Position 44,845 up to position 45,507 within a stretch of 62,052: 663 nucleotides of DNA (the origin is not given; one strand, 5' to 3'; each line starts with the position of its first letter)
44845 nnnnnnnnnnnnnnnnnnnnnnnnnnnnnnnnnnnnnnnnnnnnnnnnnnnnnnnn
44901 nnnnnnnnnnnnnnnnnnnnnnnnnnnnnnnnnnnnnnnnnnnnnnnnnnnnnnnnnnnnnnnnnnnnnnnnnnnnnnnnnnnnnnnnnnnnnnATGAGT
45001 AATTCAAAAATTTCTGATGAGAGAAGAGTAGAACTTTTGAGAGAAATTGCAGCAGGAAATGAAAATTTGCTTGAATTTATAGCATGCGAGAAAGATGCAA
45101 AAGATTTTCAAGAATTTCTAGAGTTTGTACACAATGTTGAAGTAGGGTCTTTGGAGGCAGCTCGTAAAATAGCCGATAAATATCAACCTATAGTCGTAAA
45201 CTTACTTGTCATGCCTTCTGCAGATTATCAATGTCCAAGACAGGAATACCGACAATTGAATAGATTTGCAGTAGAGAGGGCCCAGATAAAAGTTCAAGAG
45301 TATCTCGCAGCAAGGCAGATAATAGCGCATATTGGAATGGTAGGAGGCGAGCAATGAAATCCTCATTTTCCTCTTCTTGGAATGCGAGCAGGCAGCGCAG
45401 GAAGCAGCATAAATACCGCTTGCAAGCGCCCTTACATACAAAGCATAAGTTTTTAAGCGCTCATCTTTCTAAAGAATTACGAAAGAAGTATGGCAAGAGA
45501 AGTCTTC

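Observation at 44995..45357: Acidic 120-aa ORF inserted between rpl14 and rpl24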

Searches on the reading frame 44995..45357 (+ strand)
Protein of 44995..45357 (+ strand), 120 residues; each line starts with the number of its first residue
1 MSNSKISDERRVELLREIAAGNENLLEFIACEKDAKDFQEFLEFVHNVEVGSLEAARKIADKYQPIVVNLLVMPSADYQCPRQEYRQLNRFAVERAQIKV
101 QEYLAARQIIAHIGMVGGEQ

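Call 4: search_protein_families(library=pfam, proteins=[window:44995-45357:+], max_evalue=1)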
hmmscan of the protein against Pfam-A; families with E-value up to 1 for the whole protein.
window:44995-45357:+ (120 aa): 1 family
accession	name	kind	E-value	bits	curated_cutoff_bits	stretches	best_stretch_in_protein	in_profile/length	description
PF11014.13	DUF2852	-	0.72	10.4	22.5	1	7-47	74-114/116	Protein of unknown function (DUF2852)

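Call 5: find_homologous_proteins(query=window:44995-45357:+, max_evalue=0.01)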
Query window:44995-45357:+ (120 aa): 1 proteins with E <= 0.01 among 8 candidates.
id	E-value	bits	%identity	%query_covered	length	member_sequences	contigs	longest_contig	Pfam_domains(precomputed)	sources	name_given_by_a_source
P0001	1.3e-70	252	100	100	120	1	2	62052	-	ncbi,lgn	-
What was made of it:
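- Tried and rejected: The word-indexed search over 5.8e9 proteins returned only ins3 itself (call 5).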

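Call 8: find_encoding_contigs(protein=P0001, flank=10000, max_places=10)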
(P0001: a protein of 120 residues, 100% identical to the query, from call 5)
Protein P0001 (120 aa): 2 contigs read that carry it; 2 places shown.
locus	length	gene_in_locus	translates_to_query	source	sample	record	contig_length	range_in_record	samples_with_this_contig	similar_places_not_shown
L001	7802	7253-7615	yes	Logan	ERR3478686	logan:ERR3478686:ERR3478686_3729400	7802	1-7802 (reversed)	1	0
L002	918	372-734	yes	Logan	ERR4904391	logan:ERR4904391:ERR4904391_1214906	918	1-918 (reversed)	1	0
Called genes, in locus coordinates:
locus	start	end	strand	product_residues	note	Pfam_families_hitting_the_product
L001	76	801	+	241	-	PF00705:PCNA_N, PF02747:PCNA_C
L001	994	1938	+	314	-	PF00297:Ribosomal_L3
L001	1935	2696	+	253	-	PF00573:Ribosomal_L4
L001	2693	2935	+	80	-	PF00276:Ribosomal_L23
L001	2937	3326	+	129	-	-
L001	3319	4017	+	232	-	PF03947:Ribosomal_L2_C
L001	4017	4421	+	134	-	PF00203:Ribosomal_S19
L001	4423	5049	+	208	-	-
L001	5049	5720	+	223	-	PF07650:KH_2, PF00189:Ribosomal_S3_C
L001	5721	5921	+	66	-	-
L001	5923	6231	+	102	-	PF01253:SUI1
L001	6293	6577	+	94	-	PF00366:Ribosomal_S17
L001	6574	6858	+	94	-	-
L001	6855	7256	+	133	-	PF00238:Ribosomal_L14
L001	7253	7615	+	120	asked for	-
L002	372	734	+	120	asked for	-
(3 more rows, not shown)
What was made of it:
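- Checked: The first of them carries all three inserts (call 8).
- Identical sequence appears in two further independent assemblies (call 8).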

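Call 14: search_protein_representatives(protein=window:44995-45357:+)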
Query: 120 residues. Proteins with E-value up to 0.001 (for the whole library): 5; up to 1e-10: 4; up to 1e-30: 1. The best 5 are listed.
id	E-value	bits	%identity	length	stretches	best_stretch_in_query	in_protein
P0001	4.1e-71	252.4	100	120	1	1-120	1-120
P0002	2.0e-17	79.7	43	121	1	5-113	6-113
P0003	7.4e-16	74.7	41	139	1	6-119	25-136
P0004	1.6e-12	64.0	39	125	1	5-115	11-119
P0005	1.8e-04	38.1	33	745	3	60-105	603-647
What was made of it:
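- On Ribosomal protein or universal operon component: There are four members in 1.84e9 representative proteins (call 14).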

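Call 16: find_encoding_contigs(protein=P0002, flank=6000, max_places=4)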
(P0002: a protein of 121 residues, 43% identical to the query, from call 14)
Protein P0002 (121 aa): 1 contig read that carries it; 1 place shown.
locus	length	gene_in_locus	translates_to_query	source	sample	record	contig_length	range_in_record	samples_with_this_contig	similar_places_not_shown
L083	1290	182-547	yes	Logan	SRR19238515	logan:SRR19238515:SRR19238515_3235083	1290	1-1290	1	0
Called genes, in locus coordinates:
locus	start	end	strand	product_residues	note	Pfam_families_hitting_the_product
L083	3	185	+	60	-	?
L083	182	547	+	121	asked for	-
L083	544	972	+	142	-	PF16906:Ribosomal_L26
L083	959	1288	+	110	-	?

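Call 21: find_homologous_proteins(query=A1, max_evalue=0.01)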
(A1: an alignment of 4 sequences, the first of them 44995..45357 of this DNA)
Query A1 (4 sequences) (120 aa, profile of the alignment): 4 proteins with E <= 0.01 among 4233 candidates.
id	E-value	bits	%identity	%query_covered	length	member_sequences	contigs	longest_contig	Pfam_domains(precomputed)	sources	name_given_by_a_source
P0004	7.6e-53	195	42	94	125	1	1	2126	-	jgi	jgi:hypothetical protein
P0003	1.6e-52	194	40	95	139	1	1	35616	-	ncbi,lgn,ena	-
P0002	6.0e-52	193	43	90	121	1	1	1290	-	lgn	-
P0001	1.4e-50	188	100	100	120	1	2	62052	-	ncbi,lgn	-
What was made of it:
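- The family has only 4 members (calls 14, 21).
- Tried and rejected: The profile version returned only the 4 known members (call 21).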

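Call 22: find_encoding_contigs(protein=P0003, flank=8000, max_places=3)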
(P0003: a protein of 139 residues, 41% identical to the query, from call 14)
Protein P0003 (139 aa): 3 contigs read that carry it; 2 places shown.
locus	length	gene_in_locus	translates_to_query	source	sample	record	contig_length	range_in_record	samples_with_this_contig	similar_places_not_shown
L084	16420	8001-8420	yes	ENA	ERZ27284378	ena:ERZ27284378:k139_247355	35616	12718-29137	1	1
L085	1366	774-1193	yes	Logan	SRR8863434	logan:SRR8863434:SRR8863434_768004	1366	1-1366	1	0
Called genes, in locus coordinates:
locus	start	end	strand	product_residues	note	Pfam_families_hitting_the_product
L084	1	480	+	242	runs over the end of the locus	PF00705:PCNA_N, PF04139:Rad9 (faint), PF02747:PCNA_C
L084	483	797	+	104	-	-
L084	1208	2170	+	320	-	PF00297:Ribosomal_L3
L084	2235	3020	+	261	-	PF00573:Ribosomal_L4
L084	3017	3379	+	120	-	-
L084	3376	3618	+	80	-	PF00276:Ribosomal_L23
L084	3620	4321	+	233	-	PF03947:Ribosomal_L2_C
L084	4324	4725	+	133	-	PF00203:Ribosomal_S19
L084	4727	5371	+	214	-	-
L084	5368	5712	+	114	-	-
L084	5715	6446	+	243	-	PF07650:KH_2, PF00189:Ribosomal_S3_C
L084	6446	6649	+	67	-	PF00831:Ribosomal_L29 (faint)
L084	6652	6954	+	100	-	PF01253:SUI1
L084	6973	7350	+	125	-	PF00366:Ribosomal_S17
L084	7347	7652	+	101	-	-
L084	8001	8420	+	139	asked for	-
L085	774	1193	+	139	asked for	-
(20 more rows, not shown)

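Call 23: find_encoding_contigs(protein=P0004, flank=8000, max_places=3)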
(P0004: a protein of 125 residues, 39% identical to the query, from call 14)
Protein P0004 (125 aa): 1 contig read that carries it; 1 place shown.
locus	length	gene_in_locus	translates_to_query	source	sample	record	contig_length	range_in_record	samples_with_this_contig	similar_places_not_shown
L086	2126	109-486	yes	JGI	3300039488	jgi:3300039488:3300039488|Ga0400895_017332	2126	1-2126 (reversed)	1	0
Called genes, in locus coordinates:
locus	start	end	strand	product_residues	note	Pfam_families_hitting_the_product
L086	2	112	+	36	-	?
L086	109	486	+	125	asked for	-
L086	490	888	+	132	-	PF16906:Ribosomal_L26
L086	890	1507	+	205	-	PF00900:Ribosomal_S4e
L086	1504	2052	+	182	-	PF00281:Ribosomal_L5, PF00673:Ribosomal_L5_C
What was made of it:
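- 44995..45357 (+): ins3: a 120-aa passenger ORF (family F6, alignment A1). Four-member family, all at uL14|uL24 (calls 14, 16, 21-23).
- Homologues lie at the same site in three other genomes (calls 16, 22, 23).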

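Call 30: predict_structure(alignment_id=A1)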
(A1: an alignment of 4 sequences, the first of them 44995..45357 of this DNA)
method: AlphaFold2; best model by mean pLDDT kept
length: 120 residues; sequences in the alignment: 4
mean_pLDDT: 86.0   pTM: 0.76
mean pLDDT of the five models: 86.0, 85.0, 84.0, 84.0, 82.8
residues with pLDDT >= 90: 74; 70-90: 33; 50-70: 7; < 50: 6
segments of 3 or more residues with pLDDT < 50: 1-3, 118-120
pLDDT, mean of each block of 10 residues (from residue 1): 69 93 94 91 90 92 91 71 88 92 94 68
secondary structure, 60 per line:
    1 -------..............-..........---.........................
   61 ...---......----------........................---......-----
elements in order: H8-21 H23-32 H36-63 E67-72 H83-106 E110-115
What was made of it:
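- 44995..45357 (+): AlphaFold2 pLDDT 86 (call 30).
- Checked: The model is mostly helical with two short strands (call 30).
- pLDDT 86 and pTM 0.76 from only 4 sequences (call 30). The predicted fold is confident (call 30).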

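Call 32: search_protein_families(library=pfam, alignment_id=A2, max_evalue=0.001)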
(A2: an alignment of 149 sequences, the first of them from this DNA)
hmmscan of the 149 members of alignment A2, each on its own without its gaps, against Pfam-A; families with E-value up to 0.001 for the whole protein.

A. member 1, seq(120 aa): 0 families

B. families by the number of members that match (of 149 scanned): 5 families
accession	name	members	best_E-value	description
PF00929.31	RNase_T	2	2.2e-10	Exonuclease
PF13482.12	RNase_H_2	2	1.9e-05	RNase_H superfamily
PF03819.22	MazG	1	7.8e-10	MazG nucleotide pyrophosphohydrolase domain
PF16473.11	Rv2179c-like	1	4.9e-05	3'-5' exoribonuclease Rv2179c-like domain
PF07719.23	TPR_2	1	0.00019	Tetratricopeptide repeat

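Call 33: search_protein_families(library=phrogs, alignment_id=A2, max_evalue=0.001)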
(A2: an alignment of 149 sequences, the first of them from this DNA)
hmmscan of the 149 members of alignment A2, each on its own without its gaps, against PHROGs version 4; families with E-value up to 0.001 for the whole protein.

A. member 1, seq(120 aa): 0 families

B. families by the number of members that match (of 149 scanned): 6 families
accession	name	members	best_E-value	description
phrog_192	-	2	1.7e-21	DNA polymerase exonuclease subunit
phrog_229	-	1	2.4e-27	MazG-like pyrophosphatase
phrog_22758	-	1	1.2e-08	MazG-like pyrophosphatase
phrog_30226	-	1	0.00019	-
phrog_16522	-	1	0.00022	MazG-like pyrophosphatase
phrog_262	-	1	0.00028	DNA polymerase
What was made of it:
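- Closest known: Phage 'morons' and other accessory genes lodged between conserved core genes. Same: The few recognisable domains here (MazG, DEDD exonuclease) are typical phage accessory functions (calls 32, 33).
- Only 4 of 149 scanned ORFs have a Pfam domain: two DEDD exonucleases, one MazG and one TPR (calls 32, 33).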

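Call 34: fold_search(model_id=the predicted structure, library=pdb)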
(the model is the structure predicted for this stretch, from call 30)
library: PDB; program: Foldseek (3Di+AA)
matches with E <= 10: 425; with E <= 0.001: 0
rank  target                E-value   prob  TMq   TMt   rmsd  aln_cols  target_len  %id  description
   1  2ox6_A                2.9e-01  0.47  0.40  0.33   6.8       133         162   12  Crystal structure of gene product SO3848 from Shewanella oneidensis MR-1 (released 2007-04-03)
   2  4ran_B                4.7e-01  0.35  0.28  0.19   6.2        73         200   11  Aza-acyclic nucleoside phosphonates containing a second phosphonate group as inhibitors of the human, Plasmodium falci (released 2015-01-07)
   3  9kor_A                5.0e-01  0.33  0.30  0.05   5.3        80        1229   10  Cryo-EM structure of PsCas9-sgRNA-dsDNA ternary complex (released 2025-07-30)
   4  7xhj_A                5.9e-01  0.75  0.35  0.28   5.1        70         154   17  Crystal structure of RuvC from Deinococcus radiodurans (released 2022-07-06)
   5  5b3g_B                7.0e-01  0.07  0.21  0.11  13.7       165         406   11  The crystal structure of the heterodimer of SHORT-ROOT and SCARECROW GRAS domains (released 2017-03-01)
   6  2j66                  7.4e-01  0.23  0.30  0.13   5.6        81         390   16  Structural characterisation of BtrK decarboxylase from butirosin biosynthesis (released 2006-09-28)
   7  7kz9_A                8.8e-01  0.54  0.30  0.09   5.4        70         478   18  Crystal structure of Pseudomonas sp. PDC86 substrate-binding protein Aapf in complex with a signaling molecule HEHEAA (released 2021-03-17)
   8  2ox6_C                8.8e-01  0.25  0.39  0.32   6.8       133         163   12  Crystal structure of gene product SO3848 from Shewanella oneidensis MR-1 (released 2007-04-03)
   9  8ipw_B                8.8e-01  0.21  0.31  0.14   4.8        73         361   14  The sturecture of Legionella effector protein MavL with ADPR (released 2024-03-20)
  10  5b3h_E                8.8e-01  0.12  0.26  0.12  13.6       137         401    9  The crystal structure of the JACKDAW/IDD10 bound to the heterodimeric SHR-SCR complex (released 2017-03-01)
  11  6tg9_B                9.3e-01  0.25  0.32  0.10   6.7        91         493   18  Cryo-EM Structure of NADH reduced form of NAD+-dependent Formate Dehydrogenase from Rhodobacter capsulatus (released 2020-04-22)
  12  3ewd                  9.3e-01  0.11  0.29  0.12  10.2       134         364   14  Crystal structure of adenosine deaminase mutant (delta Asp172) from Plasmodium vivax in complex with MT-coformycin (released 2009-09-22)
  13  9o4k_A                9.3e-01  0.10  0.26  0.09  17.9       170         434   12  Cryo-EM Structure of the Arabidopsis GA3-GID1A-RGA-SLY1-ASK1 Complex (released 2025-07-23)
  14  9jti                  9.9e-01  0.44  0.32  0.08   4.5        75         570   19  X-ray structure of NeIle indicator complexed with isoleucine (released 2024-12-25)
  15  5w8v_A                9.9e-01  0.23  0.28  0.18   6.1        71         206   11  HUMAN HGPRT in complex with [(2-[(guanin-9-yl)methyl]propane-1,3-diyl)bis(oxy)]bis(methylene)diphosphonic acid (released 2017-08-30)
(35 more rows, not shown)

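Call 44: search_solved_structures(query=A1, max_evalue=10)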
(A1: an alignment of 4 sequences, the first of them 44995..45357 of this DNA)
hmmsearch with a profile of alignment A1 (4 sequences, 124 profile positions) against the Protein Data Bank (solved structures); distinct sequences matched with E-value up to 10: 0.

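Call 47: fold_search(model_id=the predicted structure, library=viral)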
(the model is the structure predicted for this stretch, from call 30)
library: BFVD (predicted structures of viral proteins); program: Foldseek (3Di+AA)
matches with E <= 10: 307; with E <= 0.001: 0
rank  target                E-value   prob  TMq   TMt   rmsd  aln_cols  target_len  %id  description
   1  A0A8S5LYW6            1.9e-01  0.47  0.38  0.34   7.8       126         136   14  Putative transcriptional regulator [Siphoviridae sp. ctvGX2]
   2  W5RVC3                2.4e-01  0.95  0.38  0.32   5.1        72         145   14  Holliday junction resolvase [Staphylococcus phage vB_SepS_SEP9]
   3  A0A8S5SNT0            2.7e-01  0.77  0.38  0.50   6.9        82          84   15  Uncharacterized protein [Siphoviridae sp. ctj912]
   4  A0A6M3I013            2.7e-01  0.77  0.34  0.27   5.7        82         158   15  (no name in the UniProt tables at hand)
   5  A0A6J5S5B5            3.3e-01  0.66  0.34  0.21   5.4        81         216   17  Uncharacterized protein [uncultured Caudovirales phage]
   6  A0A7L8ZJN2            3.3e-01  0.44  0.38  0.22   9.0       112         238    9  Putative endonuclease [Campylobacter phage F379]
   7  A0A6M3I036            4.3e-01  0.47  0.30  0.30   6.4        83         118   13  (no name in the UniProt tables at hand)
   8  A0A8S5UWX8            4.9e-01  0.41  0.43  0.38   8.5       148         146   12  Uncharacterized protein [Siphoviridae sp. ctEP635]
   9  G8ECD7                5.5e-01  0.33  0.35  0.20  10.8       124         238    7  (no name in the UniProt tables at hand)
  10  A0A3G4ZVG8            5.8e-01  0.41  0.37  0.12   9.3       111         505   13  Transposase [Edafosvirus sp.]
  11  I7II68                6.9e-01  0.28  0.38  0.18   9.3       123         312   11  Transposase, IS607 family [Campylobacter phage CP21]
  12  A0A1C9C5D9            6.9e-01  0.25  0.35  0.17   8.8       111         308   12  Putative transposase [Heterosigma akashiwo virus 01]
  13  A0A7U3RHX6            7.7e-01  0.21  0.31  0.23   6.0        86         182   10  (no name in the UniProt tables at hand)
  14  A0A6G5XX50            8.7e-01  0.44  0.37  0.24   8.4        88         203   17  (no name in the UniProt tables at hand)
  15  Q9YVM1                9.7e-01  0.33  0.42  0.14   7.7       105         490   12  Uncharacterized protein [Melanoplus sanguinipes entomopoxvirus]
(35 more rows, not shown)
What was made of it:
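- On Free-standing homing endonuclease gene: The best Foldseek E-values are 0.29 (PDB) and 0.19 (BFVD) (calls 34, 47).
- Tried and rejected: The weak RuvC/TnpB-like partial hits (TM 0.3-0.4) were rejected as noise for a protein with two strands (calls 34, 47).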

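Call 54: find_related_loci(query=A1, collection=viral_contigs, flank=5000)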
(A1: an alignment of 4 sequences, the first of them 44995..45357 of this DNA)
Query A1 (120 aa) in viral_contigs; peptide patterns used: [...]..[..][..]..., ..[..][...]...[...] (x = any residue, [..] = any of these).
107 stretches matched a pattern, but none encodes a relative of the query by tblastn (E <= 1e-3).
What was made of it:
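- On Phage-type moron: The context is a cellular ribosomal protein operon, and the scan of viral contigs found nothing (call 54).
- Closest known: Phage 'morons' and other accessory genes lodged between conserved core genes. Different: No viral relatives were found (call 54).
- No relatives were found in viral contigs (call 54).
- Tried and rejected: The viral-contig scan found nothing (call 54).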

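Call 63: search_protein_families(library=padloc, alignment_id=A2, max_evalue=0.001)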
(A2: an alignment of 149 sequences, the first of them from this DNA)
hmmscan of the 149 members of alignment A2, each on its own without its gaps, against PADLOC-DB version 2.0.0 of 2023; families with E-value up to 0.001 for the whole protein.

A. member 1, seq(120 aa): 0 families

B. families by the number of members that match (of 149 scanned): 2 families
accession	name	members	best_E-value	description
PDLC01247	DEDDh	2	5.4e-19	"CAS-I,CAS-II,CAS-III,CAS-IV,CAS-V,CAS-VI; associated"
PDLC00753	Effector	2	2.6e-11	Exonuclease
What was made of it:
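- On Known anti-phage defence protein: Among the 149 junction ORFs scanned, only two DEDDh exonucleases match (call 63).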

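Call 64: search_protein_families(library=ncbifam, alignment_id=A2, max_evalue=0.001)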
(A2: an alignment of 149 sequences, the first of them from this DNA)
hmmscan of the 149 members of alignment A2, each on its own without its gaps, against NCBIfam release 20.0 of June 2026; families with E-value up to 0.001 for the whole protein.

A. member 1, seq(120 aa): 0 families

B. families by the number of members that match (of 149 scanned): 14 families
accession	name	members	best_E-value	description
TIGR01406.1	dnaQ_proteo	2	1.6e-12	DNA polymerase III subunit epsilon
NF004316.1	PRK05711.1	2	3.1e-12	DNA polymerase III subunit epsilon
NF001688.0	PRK00448.1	2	1.7e-10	PolC-type DNA polymerase III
TIGR00573.1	dnaq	2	1.9e-09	exonuclease, DNA polymerase III, epsilon subunit family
TIGR01405.1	polC_Gram_pos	2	1.3e-08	DNA polymerase III subunit alpha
NF006601.0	PRK09145.1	1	5.4e-08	3'-5' exonuclease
NF005836.0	PRK07740.1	1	1.7e-05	hypothetical protein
NF005905.0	PRK07883.1-3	1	3.4e-05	DEDD exonuclease domain-containing protein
NF006602.0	PRK09146.1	1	6.4e-05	3'-5' exonuclease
NF005289.0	PRK06807.1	1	7.2e-05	3'-5' exonuclease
NF005906.0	PRK07883.1-4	1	0.00012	DEDD exonuclease domain-containing protein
NF004964.0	PRK06310.1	1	0.00033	DNA polymerase III subunit epsilon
NF053606.1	Sta1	1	0.00066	Sta1 family transcriptional regulator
NF006316.0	PRK08517.1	1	0.00088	3'-5' exonuclease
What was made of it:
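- On Free-standing homing endonuclease gene: Pfam, PHROGs, PADLOC and NCBIfam give nothing (calls 4, 32, 33, 63, 64).
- Tried and rejected: Pfam, PHROGs, PADLOC, NCBIfam and PDB sequence searches found nothing (calls 4, 32, 33, 44, 63, 64).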
